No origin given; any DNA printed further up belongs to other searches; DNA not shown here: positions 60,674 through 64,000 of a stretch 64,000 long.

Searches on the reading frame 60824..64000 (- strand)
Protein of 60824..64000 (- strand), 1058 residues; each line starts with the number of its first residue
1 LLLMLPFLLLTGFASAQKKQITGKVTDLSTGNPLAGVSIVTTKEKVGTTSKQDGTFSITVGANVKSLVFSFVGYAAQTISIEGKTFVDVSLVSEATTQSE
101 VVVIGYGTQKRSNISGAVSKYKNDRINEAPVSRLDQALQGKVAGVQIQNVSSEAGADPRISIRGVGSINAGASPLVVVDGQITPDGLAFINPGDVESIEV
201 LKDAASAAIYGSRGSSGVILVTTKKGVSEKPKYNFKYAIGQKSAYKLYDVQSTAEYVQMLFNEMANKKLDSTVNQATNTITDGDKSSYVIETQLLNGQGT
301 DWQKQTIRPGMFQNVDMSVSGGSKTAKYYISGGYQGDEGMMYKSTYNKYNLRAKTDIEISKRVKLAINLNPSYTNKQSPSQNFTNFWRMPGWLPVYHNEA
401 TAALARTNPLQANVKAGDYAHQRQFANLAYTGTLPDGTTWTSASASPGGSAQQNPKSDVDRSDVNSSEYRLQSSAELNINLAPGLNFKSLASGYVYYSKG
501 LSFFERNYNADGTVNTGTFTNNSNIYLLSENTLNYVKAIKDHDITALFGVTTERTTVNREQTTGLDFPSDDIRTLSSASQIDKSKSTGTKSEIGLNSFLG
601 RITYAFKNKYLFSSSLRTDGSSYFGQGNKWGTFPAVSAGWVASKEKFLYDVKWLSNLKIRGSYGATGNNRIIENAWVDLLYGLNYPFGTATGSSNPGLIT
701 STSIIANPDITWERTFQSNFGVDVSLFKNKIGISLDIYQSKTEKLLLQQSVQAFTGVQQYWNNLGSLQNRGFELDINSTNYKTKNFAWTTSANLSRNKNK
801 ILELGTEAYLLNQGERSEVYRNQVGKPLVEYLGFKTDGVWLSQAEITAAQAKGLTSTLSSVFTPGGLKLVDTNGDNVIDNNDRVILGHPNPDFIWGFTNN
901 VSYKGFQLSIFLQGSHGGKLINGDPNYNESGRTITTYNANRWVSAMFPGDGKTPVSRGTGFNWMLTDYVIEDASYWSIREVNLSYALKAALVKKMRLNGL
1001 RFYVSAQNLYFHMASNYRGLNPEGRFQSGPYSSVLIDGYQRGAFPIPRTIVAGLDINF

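Call 35: search_protein_families(library=pfam, proteins=[window:60824-64000:-], max_evalue=0.1)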
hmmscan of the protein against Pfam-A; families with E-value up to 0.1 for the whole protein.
window:60824-64000:- (1058 aa): 4 families
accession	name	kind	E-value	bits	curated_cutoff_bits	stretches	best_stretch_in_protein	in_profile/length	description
PF07715.20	Plug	-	1.7e-18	67.5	23.9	1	112-218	3-107/107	TonB-dependent Receptor Plug Domain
PF13715.12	CarbopepD_reg_2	-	7.2e-15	55.2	32.2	1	21-103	1-87/88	CarboxypepD_reg-like domain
PF23591.1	CILP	-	0.00017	21.9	27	1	18-75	4-60/90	Cartilage intermediate layer protein 1-like domain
PF25020.1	TTR_TEN1-4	-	0.0043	17.4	27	1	15-78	3-68/86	Teneurin TTR-like domain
